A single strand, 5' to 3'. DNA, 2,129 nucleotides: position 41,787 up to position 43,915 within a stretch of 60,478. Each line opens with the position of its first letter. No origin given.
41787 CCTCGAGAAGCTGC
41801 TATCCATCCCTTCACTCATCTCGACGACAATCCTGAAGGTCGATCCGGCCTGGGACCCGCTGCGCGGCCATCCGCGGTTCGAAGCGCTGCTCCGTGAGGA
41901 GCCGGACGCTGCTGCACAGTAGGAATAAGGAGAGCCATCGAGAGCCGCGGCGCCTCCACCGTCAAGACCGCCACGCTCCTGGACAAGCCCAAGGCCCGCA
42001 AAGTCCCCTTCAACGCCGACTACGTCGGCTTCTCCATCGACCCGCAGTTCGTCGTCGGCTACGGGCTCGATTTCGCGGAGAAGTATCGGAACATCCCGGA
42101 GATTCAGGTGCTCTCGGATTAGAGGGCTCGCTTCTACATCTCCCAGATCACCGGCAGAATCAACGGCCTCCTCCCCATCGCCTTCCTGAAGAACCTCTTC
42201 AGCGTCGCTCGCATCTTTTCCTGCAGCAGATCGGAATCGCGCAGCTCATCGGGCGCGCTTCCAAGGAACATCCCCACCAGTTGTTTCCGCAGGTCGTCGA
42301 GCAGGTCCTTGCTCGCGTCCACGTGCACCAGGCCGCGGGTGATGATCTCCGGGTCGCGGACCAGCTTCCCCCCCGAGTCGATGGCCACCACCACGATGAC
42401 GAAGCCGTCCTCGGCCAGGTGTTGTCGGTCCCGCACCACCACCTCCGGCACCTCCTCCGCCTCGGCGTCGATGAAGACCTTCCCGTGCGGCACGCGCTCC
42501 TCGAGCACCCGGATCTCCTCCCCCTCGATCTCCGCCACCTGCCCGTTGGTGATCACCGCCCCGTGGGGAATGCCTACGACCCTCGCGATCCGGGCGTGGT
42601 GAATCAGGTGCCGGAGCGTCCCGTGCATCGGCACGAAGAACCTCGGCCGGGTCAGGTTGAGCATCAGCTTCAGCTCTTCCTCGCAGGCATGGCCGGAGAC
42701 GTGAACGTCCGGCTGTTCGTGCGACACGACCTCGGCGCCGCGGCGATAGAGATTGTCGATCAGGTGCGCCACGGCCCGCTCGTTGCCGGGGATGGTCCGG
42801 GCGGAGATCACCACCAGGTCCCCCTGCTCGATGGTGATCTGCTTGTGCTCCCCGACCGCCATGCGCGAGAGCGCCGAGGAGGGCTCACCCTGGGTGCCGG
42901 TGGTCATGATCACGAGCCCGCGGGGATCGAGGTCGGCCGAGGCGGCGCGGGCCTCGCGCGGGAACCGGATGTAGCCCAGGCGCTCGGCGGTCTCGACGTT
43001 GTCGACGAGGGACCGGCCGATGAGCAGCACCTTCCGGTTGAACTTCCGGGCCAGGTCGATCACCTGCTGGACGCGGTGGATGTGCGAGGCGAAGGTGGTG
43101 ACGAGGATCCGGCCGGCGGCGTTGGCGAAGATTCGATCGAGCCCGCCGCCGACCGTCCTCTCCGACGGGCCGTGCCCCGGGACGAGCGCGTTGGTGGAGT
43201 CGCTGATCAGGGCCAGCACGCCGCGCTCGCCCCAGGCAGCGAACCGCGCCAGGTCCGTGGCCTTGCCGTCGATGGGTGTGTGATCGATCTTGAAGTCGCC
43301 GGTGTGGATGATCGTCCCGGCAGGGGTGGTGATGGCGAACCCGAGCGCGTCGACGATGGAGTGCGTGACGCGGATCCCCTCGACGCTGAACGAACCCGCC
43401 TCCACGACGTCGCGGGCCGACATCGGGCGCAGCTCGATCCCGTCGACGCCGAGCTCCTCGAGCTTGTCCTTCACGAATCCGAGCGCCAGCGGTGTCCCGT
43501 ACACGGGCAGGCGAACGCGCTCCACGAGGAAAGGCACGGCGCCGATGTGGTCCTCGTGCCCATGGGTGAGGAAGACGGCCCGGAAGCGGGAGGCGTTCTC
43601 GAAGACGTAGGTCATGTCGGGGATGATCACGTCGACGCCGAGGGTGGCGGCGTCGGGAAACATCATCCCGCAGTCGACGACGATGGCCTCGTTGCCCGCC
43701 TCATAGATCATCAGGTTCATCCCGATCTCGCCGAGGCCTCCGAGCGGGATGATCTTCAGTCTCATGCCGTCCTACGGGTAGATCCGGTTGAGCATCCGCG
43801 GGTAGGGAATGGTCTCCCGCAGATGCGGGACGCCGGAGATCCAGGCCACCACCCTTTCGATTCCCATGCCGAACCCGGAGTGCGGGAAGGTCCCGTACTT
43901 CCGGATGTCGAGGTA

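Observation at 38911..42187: Ser/Thr kinase gene embedded between diverged direct copies of the hpt/rnj convergent junction: a Campbell-type integration scar leaving hpt and rnj pseudo-fragments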

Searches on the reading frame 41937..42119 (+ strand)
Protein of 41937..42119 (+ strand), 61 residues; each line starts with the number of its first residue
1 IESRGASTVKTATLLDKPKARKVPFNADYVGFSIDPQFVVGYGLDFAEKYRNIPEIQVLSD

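Call 40: find_homologous_proteins(query=window:41937-42119:+, max_evalue=1e-10)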
Query seq(61 aa) (61 aa): 38 proteins with E <= 1e-10 among 43 candidates.
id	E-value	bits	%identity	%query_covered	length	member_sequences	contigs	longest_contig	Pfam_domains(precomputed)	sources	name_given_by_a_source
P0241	2.8e-29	117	90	100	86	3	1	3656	PF00156.34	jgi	-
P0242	2.7e-28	113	87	100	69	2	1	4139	PF00156.34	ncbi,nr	ncbi:MAG TPA: phosphoribosyltransferase family protein, partial [Thermoanaerobaculia bacterium]|nr:p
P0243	1.7e-27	111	87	100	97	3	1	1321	PF00156.34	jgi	jgi:hypoxanthine phosphoribosyltransferase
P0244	1.9e-27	111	85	100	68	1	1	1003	PF00156.34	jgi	jgi:hypoxanthine phosphoribosyltransferase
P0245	2.3e-27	111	87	100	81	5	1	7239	PF00156.34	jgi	jgi:hypoxanthine phosphoribosyltransferase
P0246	2.3e-27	111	82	100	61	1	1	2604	PF00156.34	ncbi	ncbi:MAG: hypoxanthine phosphoribosyltransferase, partial [Thermoanaerobaculia bacterium]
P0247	3.6e-27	110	84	100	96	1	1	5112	PF00156.34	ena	-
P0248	4.4e-26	107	85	100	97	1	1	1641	PF00156.34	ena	-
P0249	6.1e-26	106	84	100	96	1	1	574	PF00156.34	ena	-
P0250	7.5e-26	106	82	100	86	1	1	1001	PF00156.34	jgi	jgi:hypoxanthine phosphoribosyltransferase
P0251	8.5e-26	106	84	100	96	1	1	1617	PF00156.34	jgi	jgi:hypoxanthine phosphoribosyltransferase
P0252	1.9e-25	105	82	100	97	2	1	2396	PF00156.34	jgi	jgi:hypoxanthine phosphoribosyltransferase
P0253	3.6e-25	104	84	100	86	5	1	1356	PF00156.34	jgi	jgi:hypoxanthine phosphoribosyltransferase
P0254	4.7e-25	103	84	100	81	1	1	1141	PF00156.34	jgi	jgi:hypoxanthine phosphoribosyltransferase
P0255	5.4e-25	103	82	100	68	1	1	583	PF00156.34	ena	-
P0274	4.9e-14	69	81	69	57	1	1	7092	-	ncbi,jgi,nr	ncbi:MAG TPA: hypothetical protein VND45_02110 [Thermoanaerobaculia bacterium]|jgi:hypoxanthine phos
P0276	4.9e-13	66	94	56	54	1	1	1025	-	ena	-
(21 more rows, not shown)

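Call 42: find_encoding_contigs(protein=P0274, flank=8000, max_places=3)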
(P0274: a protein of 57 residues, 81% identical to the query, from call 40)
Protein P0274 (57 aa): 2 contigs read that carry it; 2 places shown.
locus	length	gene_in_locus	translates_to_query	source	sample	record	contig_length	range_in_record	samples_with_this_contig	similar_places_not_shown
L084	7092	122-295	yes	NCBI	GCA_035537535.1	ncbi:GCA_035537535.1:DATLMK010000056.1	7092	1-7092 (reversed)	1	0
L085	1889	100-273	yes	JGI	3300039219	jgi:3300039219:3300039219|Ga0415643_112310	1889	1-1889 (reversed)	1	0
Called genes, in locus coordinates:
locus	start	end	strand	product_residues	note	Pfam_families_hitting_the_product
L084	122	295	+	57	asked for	-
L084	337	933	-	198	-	PF00657:Lipase_GDSL, PF13472:Lipase_GDSL_2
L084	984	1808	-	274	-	PF02673:BacA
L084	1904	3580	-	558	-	PF00753:Lactamase_B, PF23023:Anti-Pycsar_Apyc1 (faint), PF12706:Lactamase_B_2, PF22505:RNase_J_b_CASP, PF07521:RMMBL, PF17770:RNase_J_C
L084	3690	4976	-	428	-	PF01336:tRNA_anti-codon, PF00152:tRNA-synt_2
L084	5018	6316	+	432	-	-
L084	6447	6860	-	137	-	PF01797:Y1_Tnp (weak)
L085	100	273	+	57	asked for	-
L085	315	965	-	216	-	PF00657:Lipase_GDSL, PF13472:Lipase_GDSL_2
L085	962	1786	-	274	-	PF02673:BacA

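Call 43: find_encoding_contigs(protein=P0276, flank=8000, max_places=3)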
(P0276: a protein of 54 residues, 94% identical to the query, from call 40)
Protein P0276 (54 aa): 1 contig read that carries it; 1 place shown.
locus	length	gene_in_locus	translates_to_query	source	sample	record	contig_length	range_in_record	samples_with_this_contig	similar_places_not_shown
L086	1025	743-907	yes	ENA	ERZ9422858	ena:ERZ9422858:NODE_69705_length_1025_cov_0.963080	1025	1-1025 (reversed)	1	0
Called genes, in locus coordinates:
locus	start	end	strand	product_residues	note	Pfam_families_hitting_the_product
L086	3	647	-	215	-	?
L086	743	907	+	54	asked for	-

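Call 70: search_protein_families(library=pfam, proteins=[L086:3-647:-, L084:6447-6860:-, L084:5018-6316:+], max_evalue=0.01)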
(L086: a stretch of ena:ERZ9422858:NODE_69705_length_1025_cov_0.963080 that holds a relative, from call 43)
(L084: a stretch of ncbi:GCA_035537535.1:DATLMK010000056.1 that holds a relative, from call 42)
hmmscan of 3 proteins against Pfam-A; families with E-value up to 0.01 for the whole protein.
L086:3-647:- (215 aa): 2 families
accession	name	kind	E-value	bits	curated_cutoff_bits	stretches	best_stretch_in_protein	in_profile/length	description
PF00313.28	CSD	-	0.00039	20.7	27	1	128-152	32-56/66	'Cold-shock' DNA-binding domain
PF20772.2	TACO1_YebC_N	-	0.00086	20.2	36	1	150-214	8-67/73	TACO1/YebC protein N-terminal domain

L084:6447-6860:- (137 aa): 1 family
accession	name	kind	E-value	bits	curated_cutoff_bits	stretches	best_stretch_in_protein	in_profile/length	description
PF01797.21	Y1_Tnp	-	1.8e-06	28.5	23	1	50-123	37-120/121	Transposase IS200 like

L084:5018-6316:+ (432 aa): 0 families

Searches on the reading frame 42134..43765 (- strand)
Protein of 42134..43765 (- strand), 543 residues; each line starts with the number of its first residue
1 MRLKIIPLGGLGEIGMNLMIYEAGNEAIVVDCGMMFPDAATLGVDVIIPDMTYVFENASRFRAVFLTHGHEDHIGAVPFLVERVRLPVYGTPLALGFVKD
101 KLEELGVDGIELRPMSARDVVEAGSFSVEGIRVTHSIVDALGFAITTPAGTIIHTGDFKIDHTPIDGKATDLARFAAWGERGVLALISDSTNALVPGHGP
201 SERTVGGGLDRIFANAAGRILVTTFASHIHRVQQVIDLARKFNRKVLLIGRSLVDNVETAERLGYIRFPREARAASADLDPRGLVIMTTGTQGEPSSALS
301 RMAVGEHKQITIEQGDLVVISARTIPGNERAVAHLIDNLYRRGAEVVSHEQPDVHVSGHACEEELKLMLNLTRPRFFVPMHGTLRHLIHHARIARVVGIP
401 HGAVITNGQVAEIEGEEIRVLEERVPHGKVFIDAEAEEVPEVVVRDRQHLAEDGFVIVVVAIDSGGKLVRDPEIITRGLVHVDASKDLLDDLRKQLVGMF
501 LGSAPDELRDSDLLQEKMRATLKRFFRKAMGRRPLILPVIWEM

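Call 7: search_protein_families(library=pfam, proteins=[window:42134-43765:-])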
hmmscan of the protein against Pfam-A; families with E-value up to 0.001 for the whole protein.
window:42134-43765:- (543 aa): 5 families
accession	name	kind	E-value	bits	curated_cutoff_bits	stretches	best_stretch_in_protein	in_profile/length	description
PF22505.1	RNase_J_b_CASP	-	2.3e-43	147.4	27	1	218-339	2-126/126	Ribonuclease J, beta-CASP domain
PF17770.6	RNase_J_C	-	5.2e-25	88.8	23.8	1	443-542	1-101/102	Ribonuclease J C-terminal domain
PF00753.33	Lactamase_B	-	3.4e-12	47.2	22.7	1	19-198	9-196/196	Metallo-beta-lactamase superfamily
PF12706.13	Lactamase_B_2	-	3.4e-09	37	27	1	56-160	26-145/200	Beta-lactamase superfamily domain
PF07521.17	RMMBL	-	1.1e-06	28.9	21.6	1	354-394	11-52/63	Zn-dependent metallo-hydrolase RNA specificity domain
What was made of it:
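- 42134..43765 (-): rnj (ribonuclease J), intact. Pfam RNase_J_b_CASP, RNase_J_C and Lactamase_B (call 7).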

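Call 11: find_related_loci(query=window:42134-43765:-, collection=genome_contigs, flank=6000)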
Query window:42134-43765:- (543 aa) in genome_contigs; peptide patterns used: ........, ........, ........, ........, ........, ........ (x = any residue, [..] = any of these).
466 stretches matched a pattern; 344 encode a relative of the query (tblastn E <= 1e-3); the best 80 are kept; 80 distinct loci.
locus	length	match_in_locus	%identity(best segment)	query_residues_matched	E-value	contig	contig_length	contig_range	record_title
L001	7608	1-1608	88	8-543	0e+0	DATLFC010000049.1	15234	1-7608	MAG TPA_asm: Thermoanaerobaculia bacterium isolate SMAG_U14392 k141_3683220, whole genome shotgun sequence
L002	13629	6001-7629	85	1-543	0e+0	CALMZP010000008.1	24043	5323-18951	MAG TPA_asm: uncultured Acidobacteria bacterium isolate SRR6670122_bin.76_CONCOCT_v1.1_MAG genome assembly, contig: ERZ5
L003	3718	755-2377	82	3-543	0e+0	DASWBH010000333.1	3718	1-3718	MAG TPA_asm: Thermoanaerobaculia bacterium isolate SMAG_U2677 k141_1077610, whole genome shotgun sequence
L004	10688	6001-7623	81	3-543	0e+0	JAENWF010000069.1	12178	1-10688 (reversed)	MAG: Thermoanaerobaculia bacterium isolate 3_4_m_bin3 c_000001093367, whole genome shotgun sequence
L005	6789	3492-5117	81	2-543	0e+0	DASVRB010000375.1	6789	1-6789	MAG TPA_asm: Thermoanaerobaculia bacterium isolate SMAG_U3224 k141_620974, whole genome shotgun sequence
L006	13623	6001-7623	80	3-543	0e+0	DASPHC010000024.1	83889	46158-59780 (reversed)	MAG TPA_asm: Thermoanaerobaculia bacterium isolate SMAG_U11946 k141_884215, whole genome shotgun sequence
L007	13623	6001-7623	80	3-543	0e+0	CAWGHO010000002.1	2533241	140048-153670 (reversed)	MAG: uncultured Acidobacteriota bacterium isolate MFD02840.bin.1.19 genome assembly, contig: contig_2141, whole genome s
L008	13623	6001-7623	84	3-543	0e+0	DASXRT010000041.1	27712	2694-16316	MAG TPA_asm: Thermoanaerobaculia bacterium isolate SMAG_U4647 k141_1112459, whole genome shotgun sequence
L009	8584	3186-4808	81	3-543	0e+0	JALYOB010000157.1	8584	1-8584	MAG: Acidobacteriota bacterium isolate KAL bin4 SC8791_NODE_168_length_8584_cov_1.273147, whole genome shotgun sequence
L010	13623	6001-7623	80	3-543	0e+0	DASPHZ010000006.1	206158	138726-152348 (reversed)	MAG TPA_asm: Thermoanaerobaculia bacterium isolate SMAG_U11969 k141_584619, whole genome shotgun sequence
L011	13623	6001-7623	81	3-543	0e+0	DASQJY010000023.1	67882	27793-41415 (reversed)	MAG TPA_asm: Thermoanaerobaculia bacterium isolate SMAG_U11898 k141_2383456, whole genome shotgun sequence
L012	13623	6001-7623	81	3-543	0e+0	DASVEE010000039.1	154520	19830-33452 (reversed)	MAG TPA_asm: Thermoanaerobaculia bacterium isolate SMAG_U2052 k141_308253, whole genome shotgun sequence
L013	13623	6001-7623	80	3-543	0e+0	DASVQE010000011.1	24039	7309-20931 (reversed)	MAG TPA_asm: Thermoanaerobaculia bacterium isolate SMAG_U3198 k141_321570, whole genome shotgun sequence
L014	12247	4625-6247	80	3-543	0e+0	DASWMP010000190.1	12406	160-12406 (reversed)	MAG TPA_asm: Thermoanaerobaculia bacterium isolate SMAG_U3390 k141_45634, whole genome shotgun sequence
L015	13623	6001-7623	80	3-543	0e+0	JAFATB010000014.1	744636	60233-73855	MAG: Acidobacteriota bacterium isolate CP_BM_ER_R9_1 BM_ER_R9_k147_1692367, whole genome shotgun sequence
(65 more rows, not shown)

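Call 34: find_homologous_proteins(query=window:42134-43765:-, max_evalue=1e-100)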
Query window:42134-43765:- (543 aa): 7986 proteins with E <= 1e-100 among 8000 candidates; the best 120 are listed.
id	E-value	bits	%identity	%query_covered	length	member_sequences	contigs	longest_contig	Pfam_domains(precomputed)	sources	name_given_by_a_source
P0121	0.0e+0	1197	100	100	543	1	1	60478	PF17770.8,PF12706.14,PF22505.2,PF07521.18,PF00753.34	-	-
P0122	0.0e+0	1079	87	100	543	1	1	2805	PF17770.8,PF12706.14,PF22505.2,PF07521.18,PF00753.34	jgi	jgi:ribonuclease J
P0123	0.0e+0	1078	87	100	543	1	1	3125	PF17770.8,PF12706.14,PF22505.2,PF07521.18,PF00753.34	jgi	jgi:ribonuclease J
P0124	0.0e+0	1072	87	100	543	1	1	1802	PF17770.8,PF12706.14,PF22505.2,PF07521.18,PF00753.34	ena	-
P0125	0.0e+0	1071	86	100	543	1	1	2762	PF17770.8,PF12706.14,PF22505.2,PF07521.18,PF00753.34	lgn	-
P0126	0.0e+0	1067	86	100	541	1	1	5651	PF17770.8,PF12706.14,PF22505.2,PF07521.18,PF00753.34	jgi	jgi:ribonuclease J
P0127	0.0e+0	1067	88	99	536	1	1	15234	PF17770.8,PF12706.14,PF22505.2,PF23023.2,PF07521.18,PF00753.34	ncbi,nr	ncbi:MAG TPA: ribonuclease J, partial [Thermoanaerobaculia bacterium]|nr:ribonuclease J [Thermoanaer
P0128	0.0e+0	1064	86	100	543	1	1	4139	PF17770.8,PF12706.14,PF22505.2,PF07521.18,PF00753.34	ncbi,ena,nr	ncbi:MAG TPA: ribonuclease J [Thermoanaerobaculia bacterium]|nr:ribonuclease J [Thermoanaerobaculia 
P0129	0.0e+0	1061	85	100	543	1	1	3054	PF17770.8,PF12706.14,PF22505.2,PF07521.18,PF00753.34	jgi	jgi:ribonuclease J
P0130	0.0e+0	1061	85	100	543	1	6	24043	PF17770.8,PF12706.14,PF22505.2,PF07521.18,PF00753.34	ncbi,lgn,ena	-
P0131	0.0e+0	1060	86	100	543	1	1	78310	PF17770.8,PF12706.14,PF22505.2,PF07521.18,PF00753.34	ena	-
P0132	0.0e+0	1055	85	100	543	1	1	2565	PF17770.8,PF12706.14,PF22505.2,PF07521.18,PF00753.34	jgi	jgi:ribonuclease J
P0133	0.0e+0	1053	84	100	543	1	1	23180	PF17770.8,PF12706.14,PF22505.2,PF07521.18,PF00753.34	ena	-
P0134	0.0e+0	1052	86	100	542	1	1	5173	PF17770.8,PF12706.14,PF22505.2,PF07521.18,PF00753.34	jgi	jgi:ribonuclease J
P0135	0.0e+0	1040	85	100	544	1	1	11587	PF17770.8,PF12706.14,PF22505.2,PF23023.2,PF07521.18,PF00753.34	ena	-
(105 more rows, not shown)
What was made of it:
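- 42134..43765 (-): The best relatives are 87-88% aa identical (calls 11, 34).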

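Call 35: find_encoding_contigs(protein=P0131, flank=6000, max_places=2)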
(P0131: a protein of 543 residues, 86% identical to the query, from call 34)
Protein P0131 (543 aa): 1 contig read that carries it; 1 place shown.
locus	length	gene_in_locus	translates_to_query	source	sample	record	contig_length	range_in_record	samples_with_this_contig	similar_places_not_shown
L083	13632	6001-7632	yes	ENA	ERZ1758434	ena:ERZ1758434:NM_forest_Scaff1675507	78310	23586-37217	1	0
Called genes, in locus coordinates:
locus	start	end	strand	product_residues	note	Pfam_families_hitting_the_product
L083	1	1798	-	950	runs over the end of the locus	-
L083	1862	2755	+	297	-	PF00781:DAGK_cat, PF19279:YegS_C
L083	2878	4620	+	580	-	PF03193:RsgA_GTPase (faint), PF00009:GTP_EFTU, PF00350:Dynamin_N, PF01926:MMR_HSR1, PF02421:FeoB_N (faint), PF00350:Dynamin_N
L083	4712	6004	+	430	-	PF01336:tRNA_anti-codon, PF00152:tRNA-synt_2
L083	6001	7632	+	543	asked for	PF00753:Lactamase_B, PF12706:Lactamase_B_2, PF22505:RNase_J_b_CASP, PF07521:RMMBL, PF17770:RNase_J_C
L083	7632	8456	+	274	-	PF02673:BacA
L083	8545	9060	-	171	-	PF00156:Pribosyltran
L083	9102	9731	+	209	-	PF01557:FAA_hydrolase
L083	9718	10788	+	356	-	PF01743:PolyA_pol, PF12627:PolyA_pol_RNAbd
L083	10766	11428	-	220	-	-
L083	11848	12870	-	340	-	PF13439:Glyco_transf_4, PF20706:GT4-conflict, PF00534:Glycos_transf_1, PF13692:Glyco_trans_1_4, PF13524:Glyco_trans_1_2 (weak)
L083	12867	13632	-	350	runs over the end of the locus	PF13439:Glyco_transf_4, PF13579:Glyco_trans_4_4 (weak), PF20706:GT4-conflict (weak), PF00534:Glycos_transf_1, PF13692:Glyco_trans_1_4, PF13524:Glyco_trans_1_2 (weak)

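Call 36: find_encoding_contigs(protein=P0126, flank=6000, max_places=2)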
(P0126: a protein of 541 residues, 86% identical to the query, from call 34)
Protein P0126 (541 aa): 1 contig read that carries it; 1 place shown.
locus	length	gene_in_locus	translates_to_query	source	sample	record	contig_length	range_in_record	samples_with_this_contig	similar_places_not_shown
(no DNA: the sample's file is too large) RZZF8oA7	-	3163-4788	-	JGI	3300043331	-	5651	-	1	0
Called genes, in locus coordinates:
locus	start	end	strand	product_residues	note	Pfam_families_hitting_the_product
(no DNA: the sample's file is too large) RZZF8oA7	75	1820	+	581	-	PF03193:RsgA_GTPase (faint), PF00009:GTP_EFTU, PF00350:Dynamin_N, PF01926:MMR_HSR1, PF02421:FeoB_N (faint), PF00350:Dynamin_N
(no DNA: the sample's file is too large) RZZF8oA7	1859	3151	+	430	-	PF01336:tRNA_anti-codon, PF00152:tRNA-synt_2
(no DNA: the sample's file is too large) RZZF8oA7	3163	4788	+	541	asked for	PF00753:Lactamase_B, PF12706:Lactamase_B_2, PF22505:RNase_J_b_CASP, PF07521:RMMBL (weak), PF17770:RNase_J_C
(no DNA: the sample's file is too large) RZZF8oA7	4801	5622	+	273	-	PF02673:BacA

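Call 37: find_encoding_contigs(protein=P0123, flank=6000, max_places=2)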
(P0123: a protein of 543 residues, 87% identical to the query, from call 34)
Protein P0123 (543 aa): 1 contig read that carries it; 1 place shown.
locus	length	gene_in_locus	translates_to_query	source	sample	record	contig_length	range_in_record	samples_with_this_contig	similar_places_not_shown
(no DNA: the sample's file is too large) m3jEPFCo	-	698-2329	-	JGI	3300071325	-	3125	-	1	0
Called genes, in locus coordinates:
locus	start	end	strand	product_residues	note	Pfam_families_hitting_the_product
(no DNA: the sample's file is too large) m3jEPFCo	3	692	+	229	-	?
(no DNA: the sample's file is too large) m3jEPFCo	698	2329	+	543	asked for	PF00753:Lactamase_B, PF12706:Lactamase_B_2, PF22505:RNase_J_b_CASP, PF07521:RMMBL (weak), PF17770:RNase_J_C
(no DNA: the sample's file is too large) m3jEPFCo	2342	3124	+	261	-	?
